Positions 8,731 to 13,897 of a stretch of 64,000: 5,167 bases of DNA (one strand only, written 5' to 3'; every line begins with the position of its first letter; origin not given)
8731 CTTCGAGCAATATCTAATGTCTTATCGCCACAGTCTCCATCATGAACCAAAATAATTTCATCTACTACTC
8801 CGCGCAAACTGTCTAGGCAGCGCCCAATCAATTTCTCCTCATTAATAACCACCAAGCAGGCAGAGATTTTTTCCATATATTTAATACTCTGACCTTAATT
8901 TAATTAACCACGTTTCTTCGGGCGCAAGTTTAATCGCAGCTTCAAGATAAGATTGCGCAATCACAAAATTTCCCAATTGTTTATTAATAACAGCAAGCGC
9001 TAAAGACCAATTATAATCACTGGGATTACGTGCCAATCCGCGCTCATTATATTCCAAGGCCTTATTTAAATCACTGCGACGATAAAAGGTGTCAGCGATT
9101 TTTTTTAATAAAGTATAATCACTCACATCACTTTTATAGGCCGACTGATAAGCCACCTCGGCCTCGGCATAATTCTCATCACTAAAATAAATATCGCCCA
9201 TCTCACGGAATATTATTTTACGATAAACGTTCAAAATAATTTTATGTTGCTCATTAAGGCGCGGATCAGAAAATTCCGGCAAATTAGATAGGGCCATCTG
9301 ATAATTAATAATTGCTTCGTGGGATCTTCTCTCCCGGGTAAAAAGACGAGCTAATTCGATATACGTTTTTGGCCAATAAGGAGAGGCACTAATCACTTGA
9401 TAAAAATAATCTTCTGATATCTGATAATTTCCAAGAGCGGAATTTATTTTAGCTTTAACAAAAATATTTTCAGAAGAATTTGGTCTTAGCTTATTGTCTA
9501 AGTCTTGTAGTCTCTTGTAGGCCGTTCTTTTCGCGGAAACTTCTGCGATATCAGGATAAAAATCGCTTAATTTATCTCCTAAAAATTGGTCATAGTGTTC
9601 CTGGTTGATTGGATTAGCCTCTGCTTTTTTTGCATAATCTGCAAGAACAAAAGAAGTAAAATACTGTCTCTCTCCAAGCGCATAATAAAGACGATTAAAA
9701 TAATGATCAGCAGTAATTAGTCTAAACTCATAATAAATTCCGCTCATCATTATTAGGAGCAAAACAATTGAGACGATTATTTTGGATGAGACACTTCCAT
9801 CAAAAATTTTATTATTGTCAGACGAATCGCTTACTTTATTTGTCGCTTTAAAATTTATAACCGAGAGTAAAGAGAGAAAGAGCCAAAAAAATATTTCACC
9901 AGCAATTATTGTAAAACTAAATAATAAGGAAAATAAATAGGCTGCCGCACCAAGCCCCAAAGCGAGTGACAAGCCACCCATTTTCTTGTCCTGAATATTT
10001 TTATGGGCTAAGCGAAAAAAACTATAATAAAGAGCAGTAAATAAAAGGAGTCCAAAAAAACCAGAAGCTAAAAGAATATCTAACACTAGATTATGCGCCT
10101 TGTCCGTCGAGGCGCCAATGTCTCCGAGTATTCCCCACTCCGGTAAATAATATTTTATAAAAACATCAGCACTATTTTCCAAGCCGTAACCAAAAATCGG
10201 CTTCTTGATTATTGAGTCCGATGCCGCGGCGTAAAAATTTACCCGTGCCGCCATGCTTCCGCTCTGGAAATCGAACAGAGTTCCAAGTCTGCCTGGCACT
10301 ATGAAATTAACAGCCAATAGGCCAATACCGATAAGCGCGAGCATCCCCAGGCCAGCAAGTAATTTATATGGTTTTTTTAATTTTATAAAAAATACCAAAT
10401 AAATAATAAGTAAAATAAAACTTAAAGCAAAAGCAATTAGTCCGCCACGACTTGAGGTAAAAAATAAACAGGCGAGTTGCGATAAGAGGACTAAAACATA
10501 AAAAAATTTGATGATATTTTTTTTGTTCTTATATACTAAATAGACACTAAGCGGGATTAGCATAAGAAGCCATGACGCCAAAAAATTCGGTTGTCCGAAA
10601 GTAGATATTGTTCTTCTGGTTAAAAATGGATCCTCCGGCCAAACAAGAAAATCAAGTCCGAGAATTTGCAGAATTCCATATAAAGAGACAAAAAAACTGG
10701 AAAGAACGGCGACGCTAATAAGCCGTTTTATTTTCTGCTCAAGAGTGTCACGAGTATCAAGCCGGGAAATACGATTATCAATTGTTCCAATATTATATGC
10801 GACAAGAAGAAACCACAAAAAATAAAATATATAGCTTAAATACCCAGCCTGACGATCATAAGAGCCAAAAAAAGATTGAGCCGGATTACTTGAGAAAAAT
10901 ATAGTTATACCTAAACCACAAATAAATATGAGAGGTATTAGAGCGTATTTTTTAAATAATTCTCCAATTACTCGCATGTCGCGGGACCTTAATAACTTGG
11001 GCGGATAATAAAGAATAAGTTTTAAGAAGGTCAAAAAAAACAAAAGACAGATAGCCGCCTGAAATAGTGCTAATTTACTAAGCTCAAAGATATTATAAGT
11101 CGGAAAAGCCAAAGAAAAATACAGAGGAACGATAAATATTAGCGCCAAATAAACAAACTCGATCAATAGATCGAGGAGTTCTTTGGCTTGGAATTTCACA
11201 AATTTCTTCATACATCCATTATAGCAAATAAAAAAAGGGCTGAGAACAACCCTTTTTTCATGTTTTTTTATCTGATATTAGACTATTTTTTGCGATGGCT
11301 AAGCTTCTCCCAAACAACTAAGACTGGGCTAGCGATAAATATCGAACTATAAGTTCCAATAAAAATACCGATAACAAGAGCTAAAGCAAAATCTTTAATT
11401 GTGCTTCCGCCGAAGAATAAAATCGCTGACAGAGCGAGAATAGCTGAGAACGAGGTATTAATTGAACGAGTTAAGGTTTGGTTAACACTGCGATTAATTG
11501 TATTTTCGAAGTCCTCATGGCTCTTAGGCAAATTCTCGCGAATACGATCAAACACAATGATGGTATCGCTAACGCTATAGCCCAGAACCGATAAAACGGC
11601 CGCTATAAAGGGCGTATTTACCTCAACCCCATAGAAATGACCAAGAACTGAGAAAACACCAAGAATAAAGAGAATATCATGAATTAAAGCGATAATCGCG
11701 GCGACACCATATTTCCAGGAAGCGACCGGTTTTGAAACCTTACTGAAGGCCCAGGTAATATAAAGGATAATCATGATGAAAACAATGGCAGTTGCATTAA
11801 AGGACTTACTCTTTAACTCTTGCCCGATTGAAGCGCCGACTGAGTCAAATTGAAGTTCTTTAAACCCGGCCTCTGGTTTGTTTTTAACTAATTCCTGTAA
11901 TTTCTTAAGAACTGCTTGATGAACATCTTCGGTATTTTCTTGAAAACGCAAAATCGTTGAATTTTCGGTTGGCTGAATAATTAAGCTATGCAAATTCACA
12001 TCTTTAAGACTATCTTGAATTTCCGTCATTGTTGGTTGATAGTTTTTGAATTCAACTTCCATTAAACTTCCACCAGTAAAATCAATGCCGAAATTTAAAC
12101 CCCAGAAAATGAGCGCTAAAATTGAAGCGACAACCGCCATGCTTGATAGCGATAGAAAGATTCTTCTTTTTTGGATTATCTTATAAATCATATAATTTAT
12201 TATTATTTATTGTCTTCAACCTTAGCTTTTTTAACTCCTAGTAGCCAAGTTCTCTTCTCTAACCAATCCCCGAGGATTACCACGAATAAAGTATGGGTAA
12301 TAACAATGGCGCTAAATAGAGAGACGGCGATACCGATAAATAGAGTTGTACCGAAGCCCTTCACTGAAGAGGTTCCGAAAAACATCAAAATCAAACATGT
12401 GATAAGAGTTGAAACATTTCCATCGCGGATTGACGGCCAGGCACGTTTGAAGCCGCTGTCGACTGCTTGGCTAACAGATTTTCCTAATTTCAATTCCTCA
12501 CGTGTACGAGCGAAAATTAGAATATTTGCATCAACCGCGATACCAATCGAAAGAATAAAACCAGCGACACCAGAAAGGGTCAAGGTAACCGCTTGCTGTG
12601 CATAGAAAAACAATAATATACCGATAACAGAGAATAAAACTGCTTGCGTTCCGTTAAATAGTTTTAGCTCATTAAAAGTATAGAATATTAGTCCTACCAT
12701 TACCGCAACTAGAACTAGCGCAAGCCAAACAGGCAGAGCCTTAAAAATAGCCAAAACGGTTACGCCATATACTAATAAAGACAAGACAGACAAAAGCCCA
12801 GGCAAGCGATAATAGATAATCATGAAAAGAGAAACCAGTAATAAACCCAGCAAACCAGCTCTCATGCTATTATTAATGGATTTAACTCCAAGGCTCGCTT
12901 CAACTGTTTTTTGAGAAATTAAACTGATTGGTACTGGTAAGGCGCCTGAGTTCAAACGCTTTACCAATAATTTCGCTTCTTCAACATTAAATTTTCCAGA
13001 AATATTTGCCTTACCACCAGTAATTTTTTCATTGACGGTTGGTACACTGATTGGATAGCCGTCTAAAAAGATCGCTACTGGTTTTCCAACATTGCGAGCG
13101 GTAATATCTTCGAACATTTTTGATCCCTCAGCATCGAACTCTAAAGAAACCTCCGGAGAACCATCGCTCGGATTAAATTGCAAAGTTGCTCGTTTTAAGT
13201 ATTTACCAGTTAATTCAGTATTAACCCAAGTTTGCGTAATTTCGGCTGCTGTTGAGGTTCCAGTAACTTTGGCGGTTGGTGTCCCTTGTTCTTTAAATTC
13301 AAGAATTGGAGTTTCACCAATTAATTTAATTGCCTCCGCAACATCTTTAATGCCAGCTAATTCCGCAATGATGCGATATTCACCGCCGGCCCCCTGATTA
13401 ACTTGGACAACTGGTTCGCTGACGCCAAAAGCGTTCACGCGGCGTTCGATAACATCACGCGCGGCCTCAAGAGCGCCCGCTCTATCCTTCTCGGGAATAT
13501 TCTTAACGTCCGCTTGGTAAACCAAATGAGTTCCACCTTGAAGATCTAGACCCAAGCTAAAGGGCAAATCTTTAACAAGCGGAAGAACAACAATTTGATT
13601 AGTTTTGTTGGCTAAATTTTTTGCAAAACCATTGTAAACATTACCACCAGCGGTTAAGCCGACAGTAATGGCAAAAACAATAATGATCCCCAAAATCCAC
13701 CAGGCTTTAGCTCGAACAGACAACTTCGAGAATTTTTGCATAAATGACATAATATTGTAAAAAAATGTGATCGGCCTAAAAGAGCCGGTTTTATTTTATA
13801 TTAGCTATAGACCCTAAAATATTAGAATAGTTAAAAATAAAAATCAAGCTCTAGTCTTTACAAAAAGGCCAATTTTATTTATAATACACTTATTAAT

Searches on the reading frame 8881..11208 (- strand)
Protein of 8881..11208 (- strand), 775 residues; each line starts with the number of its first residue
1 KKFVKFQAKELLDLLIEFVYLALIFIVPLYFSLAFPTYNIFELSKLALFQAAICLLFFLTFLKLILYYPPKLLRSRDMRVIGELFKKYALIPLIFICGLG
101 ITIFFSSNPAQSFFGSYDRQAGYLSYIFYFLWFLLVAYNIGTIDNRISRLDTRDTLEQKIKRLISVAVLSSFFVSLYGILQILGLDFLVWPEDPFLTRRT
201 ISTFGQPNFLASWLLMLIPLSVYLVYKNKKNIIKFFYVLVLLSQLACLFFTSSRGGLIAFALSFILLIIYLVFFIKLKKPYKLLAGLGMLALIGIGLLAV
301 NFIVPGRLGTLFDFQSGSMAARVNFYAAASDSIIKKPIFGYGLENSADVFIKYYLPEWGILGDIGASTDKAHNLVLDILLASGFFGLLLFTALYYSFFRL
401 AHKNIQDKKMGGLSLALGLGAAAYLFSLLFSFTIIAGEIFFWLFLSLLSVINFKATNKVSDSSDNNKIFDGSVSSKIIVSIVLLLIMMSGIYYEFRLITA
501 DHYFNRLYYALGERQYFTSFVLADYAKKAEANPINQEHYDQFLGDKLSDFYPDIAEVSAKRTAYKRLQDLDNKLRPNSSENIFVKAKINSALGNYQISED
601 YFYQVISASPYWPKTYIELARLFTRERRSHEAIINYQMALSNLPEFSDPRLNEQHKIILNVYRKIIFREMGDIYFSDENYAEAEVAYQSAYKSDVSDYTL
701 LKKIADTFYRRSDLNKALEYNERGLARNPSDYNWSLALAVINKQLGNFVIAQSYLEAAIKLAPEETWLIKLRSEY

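Call 18: search_protein_families(library=pfam, proteins=[window:8881-11208:-], max_evalue=0.0001)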
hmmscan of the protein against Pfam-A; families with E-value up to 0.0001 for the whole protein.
window:8881-11208:- (775 aa): 7 families
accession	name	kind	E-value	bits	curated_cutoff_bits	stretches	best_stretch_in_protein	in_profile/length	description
PF04932.20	Wzy_C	-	2.6e-18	66.7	31.7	1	240-390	2-148/149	O-Antigen ligase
PF00515.34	TPR_1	-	3.6e-10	39.7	27.8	0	701-731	4-34/34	Tetratricopeptide repeat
PF07719.23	TPR_2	-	2.9e-09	36.8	27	0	737-764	6-33/34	Tetratricopeptide repeat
PF13424.12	TPR_12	-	3.6e-09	37.1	30.1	0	668-727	7-74/77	Tetratricopeptide repeat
PF13428.12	TPR_14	-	1.6e-08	34.9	23.5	0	736-770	5-39/44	Tetratricopeptide repeat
PF13181.12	TPR_8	-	6.8e-07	29.4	25.7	0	737-764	6-33/34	Tetratricopeptide repeat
PF13432.12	TPR_16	-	8.8e-06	26.5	32.7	0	670-731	3-64/65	Tetratricopeptide repeat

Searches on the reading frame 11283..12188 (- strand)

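Call 18: search_protein_families(library=pfam, proteins=[window:11283-12188:-], max_evalue=0.0001)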
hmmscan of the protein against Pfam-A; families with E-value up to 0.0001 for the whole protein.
window:11283-12188:- (301 aa): 3 families
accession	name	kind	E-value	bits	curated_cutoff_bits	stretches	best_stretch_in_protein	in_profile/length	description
PF02355.23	SecD_SecF_C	-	2.1e-57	194.1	20.5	1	106-294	11-187/189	Protein export membrane protein SecD/SecF, C-terminal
PF07549.19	Sec_GG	-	2.2e-08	33.8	20.3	1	30-48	7-25/28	SecD/SecF GG Motif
PF00873.25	ACR_tran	-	1.2e-05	23.7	28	1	82-289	288-484/1021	AcrB/AcrD/AcrF family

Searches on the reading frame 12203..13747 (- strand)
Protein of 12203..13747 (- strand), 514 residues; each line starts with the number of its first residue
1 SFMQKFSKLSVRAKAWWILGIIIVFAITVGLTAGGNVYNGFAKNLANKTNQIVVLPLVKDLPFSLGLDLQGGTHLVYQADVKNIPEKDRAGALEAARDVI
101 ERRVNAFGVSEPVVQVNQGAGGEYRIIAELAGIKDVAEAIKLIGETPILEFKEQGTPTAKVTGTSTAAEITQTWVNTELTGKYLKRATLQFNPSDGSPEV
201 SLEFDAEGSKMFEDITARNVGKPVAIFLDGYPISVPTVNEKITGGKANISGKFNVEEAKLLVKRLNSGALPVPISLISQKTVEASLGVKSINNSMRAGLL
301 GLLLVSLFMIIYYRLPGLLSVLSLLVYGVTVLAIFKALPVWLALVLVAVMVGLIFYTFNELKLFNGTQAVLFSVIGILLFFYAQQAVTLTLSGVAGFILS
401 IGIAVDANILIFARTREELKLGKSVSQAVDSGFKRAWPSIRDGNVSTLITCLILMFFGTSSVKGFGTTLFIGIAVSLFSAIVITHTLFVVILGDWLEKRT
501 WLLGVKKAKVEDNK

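Call 18: search_protein_families(library=pfam, proteins=[window:12203-13747:-], max_evalue=0.0001)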
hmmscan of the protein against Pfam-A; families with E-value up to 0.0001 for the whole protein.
window:12203-13747:- (514 aa): 5 families
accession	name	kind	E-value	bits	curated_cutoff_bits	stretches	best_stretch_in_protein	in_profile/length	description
PF22599.2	SecDF_P1_head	-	6.1e-29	100.7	27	1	176-272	18-114/114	SecDF, P1 head subdomain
PF21760.3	SecD_1st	-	1.3e-16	60.2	27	1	94-154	2-58/60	Protein translocase subunit SecDF, P1 domain, N-terminal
PF02355.23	SecD_SecF_C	-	3.5e-09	36.8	20.5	1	340-490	37-185/189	Protein export membrane protein SecD/SecF, C-terminal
PF03176.21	MMPL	-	1.6e-07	31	20.5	1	375-501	185-319/333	MMPL family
PF07549.19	Sec_GG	-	1.9e-05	24.5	20.3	1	62-80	7-25/28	SecD/SecF GG Motif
